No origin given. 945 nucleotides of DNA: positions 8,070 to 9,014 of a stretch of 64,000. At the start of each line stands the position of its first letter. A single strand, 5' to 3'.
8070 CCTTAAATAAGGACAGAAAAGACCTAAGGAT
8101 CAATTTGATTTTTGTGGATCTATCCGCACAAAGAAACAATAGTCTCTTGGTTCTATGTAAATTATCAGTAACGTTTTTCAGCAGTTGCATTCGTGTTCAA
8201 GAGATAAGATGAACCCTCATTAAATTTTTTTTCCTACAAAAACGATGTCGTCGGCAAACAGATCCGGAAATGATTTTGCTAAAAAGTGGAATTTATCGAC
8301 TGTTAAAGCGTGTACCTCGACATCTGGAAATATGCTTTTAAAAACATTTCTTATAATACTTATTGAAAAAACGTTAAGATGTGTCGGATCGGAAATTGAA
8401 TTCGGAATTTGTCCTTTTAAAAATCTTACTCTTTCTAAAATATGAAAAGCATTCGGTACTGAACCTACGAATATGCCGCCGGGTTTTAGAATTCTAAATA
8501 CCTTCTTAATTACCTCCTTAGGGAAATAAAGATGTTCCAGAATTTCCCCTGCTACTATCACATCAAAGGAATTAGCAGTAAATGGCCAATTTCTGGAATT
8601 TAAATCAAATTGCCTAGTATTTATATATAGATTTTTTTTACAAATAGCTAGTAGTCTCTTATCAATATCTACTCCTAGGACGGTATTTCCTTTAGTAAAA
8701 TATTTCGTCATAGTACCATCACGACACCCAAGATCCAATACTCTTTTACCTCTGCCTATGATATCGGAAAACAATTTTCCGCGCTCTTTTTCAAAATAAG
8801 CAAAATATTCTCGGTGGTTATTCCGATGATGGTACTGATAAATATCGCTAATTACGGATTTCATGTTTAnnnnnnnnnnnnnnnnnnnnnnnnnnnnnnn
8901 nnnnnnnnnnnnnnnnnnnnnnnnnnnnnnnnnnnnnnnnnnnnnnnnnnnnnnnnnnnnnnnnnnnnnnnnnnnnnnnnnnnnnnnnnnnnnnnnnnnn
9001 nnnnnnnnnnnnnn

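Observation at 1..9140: Lower-GC island carrying an ABC-transporter-dependent polysaccharide locus; composition switches inside a GT4 gene at its conserved motif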

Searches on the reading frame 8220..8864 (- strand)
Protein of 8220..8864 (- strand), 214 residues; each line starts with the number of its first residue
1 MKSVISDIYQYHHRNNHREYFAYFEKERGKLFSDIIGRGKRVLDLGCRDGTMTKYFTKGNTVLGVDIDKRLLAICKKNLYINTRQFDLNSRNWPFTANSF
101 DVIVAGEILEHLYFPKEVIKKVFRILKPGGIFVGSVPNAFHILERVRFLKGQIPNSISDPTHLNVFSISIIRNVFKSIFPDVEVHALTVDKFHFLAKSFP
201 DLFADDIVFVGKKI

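Call 7: search_protein_families(library=pfam, proteins=[window:8220-8864:-])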
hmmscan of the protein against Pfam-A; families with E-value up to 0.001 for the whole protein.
window:8220-8864:- (214 aa): 11 families
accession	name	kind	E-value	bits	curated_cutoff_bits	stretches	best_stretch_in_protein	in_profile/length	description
PF13489.12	Methyltransf_23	-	2.6e-20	73.2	27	1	28-176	12-155/164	Methyltransferase domain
PF08241.18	Methyltransf_11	-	2.4e-18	67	21.2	1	43-133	1-94/95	Methyltransferase domain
PF13649.12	Methyltransf_25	-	6.8e-16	59.2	27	1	42-130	1-97/97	Methyltransferase domain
PF13847.12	Methyltransf_31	-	1.3e-13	51.3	27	1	38-138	3-113/145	Methyltransferase domain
PF08242.18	Methyltransf_12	-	3.2e-13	50.7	30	1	43-132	1-98/98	Methyltransferase domain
PF07021.18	MetW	-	1e-11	45.3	21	1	33-159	8-133/193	Methionine biosynthesis protein MetW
PF01209.24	Ubie_methyltran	-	2.7e-07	30.6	20.1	1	38-133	47-150/233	ubiE/COQ5 methyltransferase family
PF06325.19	PrmA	-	1.9e-05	24.7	22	1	35-135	158-259/296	Ribosomal protein L11 methyltransferase (PrmA)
PF03291.22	mRNA_G-N7_MeTrfase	-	5.8e-05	22.8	26.6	0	118-151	164-199/315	mRNA (guanine-N(7))-methyltransferase domain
PF02353.26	CMAS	-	0.00011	22.1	27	1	37-133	61-163/273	Mycolic acid cyclopropane synthetase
PF01564.23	Spermine_synth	-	0.00088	19.3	22.9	0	38-135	18-131/186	Spermine/spermidine synthase domain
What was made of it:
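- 8220..8864 (-): Class I SAM methyltransferase (214 aa). It starts 2 nt after the GT4 stop codon. Pfam Methyltransf_23/11 (call 7).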

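Call 29: list_cluster_members(proteins=[P0001, window:8220-8864:-, window:9928-11751:-, window:1533-2792:-, P0002, P0017, P0027, P0025, P0028])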
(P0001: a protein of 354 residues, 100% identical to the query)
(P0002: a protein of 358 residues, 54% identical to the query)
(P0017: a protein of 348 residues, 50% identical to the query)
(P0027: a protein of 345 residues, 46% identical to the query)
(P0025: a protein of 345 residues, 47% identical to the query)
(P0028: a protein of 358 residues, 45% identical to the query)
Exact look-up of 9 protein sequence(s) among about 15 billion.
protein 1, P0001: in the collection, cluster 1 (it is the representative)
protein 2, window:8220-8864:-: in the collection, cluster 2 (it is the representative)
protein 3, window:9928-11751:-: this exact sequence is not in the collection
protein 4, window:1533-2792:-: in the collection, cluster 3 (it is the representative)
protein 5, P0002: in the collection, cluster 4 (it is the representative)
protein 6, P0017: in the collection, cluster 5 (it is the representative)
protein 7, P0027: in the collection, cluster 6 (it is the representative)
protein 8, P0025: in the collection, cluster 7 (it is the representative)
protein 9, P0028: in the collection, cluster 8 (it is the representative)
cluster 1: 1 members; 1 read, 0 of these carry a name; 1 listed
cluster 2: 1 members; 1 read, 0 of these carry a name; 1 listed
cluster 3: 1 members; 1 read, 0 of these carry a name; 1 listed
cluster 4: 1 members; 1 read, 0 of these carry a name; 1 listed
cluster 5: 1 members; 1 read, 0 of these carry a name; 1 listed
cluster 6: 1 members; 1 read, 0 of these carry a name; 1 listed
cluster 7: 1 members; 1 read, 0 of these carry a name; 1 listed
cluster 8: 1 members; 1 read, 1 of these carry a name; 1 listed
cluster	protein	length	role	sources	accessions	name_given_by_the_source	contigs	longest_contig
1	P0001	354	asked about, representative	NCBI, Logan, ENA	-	-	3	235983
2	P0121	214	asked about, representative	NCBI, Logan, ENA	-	-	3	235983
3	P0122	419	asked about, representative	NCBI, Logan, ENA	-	-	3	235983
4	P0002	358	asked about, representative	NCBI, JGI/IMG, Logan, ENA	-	-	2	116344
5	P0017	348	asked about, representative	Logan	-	-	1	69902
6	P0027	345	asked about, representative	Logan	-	-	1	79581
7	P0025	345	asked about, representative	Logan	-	-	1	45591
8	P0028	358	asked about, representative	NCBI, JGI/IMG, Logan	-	glycosyltransferase involved in cell wall biosynthesis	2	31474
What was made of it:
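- Tried and rejected: Cluster look-ups gave no names (call 29).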

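Call 74: search_protein_families(library=ncbifam, proteins=[window:8220-8864:-], max_evalue=0.00001)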
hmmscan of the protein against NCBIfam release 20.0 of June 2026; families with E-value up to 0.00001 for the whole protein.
window:8220-8864:- (214 aa): 21 families
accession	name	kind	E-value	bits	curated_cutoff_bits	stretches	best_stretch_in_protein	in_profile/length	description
TIGR02081.1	metW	equivalog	5.4e-12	45.7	189.5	1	33-156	8-130/194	methionine biosynthesis protein MetW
NF045667.1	MTase_DVU1556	equivalog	1.2e-11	44.5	155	1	38-133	22-118/213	DVU_1556 family methyltransferase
TIGR01983.1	UbiG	equivalog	1.5e-11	44.1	102.95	1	36-135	49-152/228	bifunctional 2-polyprenyl-6-hydroxyphenol methylase/3-demethylubiquinol 3-O-methyltransferase UbiG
NF043040.1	corrin_prot_MT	hypoth_equivalog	1e-10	41.4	180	1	29-133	32-146/216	corrinoid protein-associated methyltransferase CpaM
TIGR02072.1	BioC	equivalog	5.2e-10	39.5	184.95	1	40-184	36-176/244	malonyl-ACP O-methyltransferase BioC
NF045825.1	FAmtase_mtf2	equivalog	2e-09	37.1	400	1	38-133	58-157/248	fatty-acid O-methyltransferase Mtf2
NF041536.1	ArsM_DUF2284_UU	exception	3.7e-09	35.5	575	1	36-132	74-178/459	arsenite methyltransferase/DUF2284 domain selenoprotein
NF045823.1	PthPhpthDimycoMt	equivalog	4.9e-09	35.7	300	1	38-133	66-165/256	phthiotriol/phenolphthiotriol dimycocerosates methyltransferase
TIGR04345.1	ovoA_Cterm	equivalog_domain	5.6e-09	35.9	170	0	94-141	129-174/242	putative 4-mercaptohistidine N1-methyltransferase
NF041537.1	ArsM_AhpD_UU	exception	6.2e-08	31.8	510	1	36-133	74-179/345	arsenite methyltransferase/AhpD domain selenoprotein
TIGR01934.1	MenG_MenH_UbiE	subfamily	1.5e-07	31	158.35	1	38-133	39-140/223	ubiquinone/menaquinone biosynthesis methyltransferase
NF047649.1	MTase_UXPK_star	exception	3.2e-07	29.6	460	1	36-132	75-179/283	methyltransferase/UXPK-star double selenoprotein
NF001240.0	PRK00216.1-1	equivalog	4.3e-07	29.2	378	1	36-131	61-165/251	bifunctional demethylmenaquinone methyltransferase/2-methoxy-6-polyprenyl-1,4-benzoquinol methylase UbiE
NF040539.1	AST_met_ArsM_2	exception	8.4e-07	29.1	240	1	39-135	57-164/262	putative arsinothricin biosynthesis methyltransferase ArsM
NF008823.0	PRK11873.1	subfamily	1.2e-06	28.2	263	1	37-133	76-180/272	arsenite methyltransferase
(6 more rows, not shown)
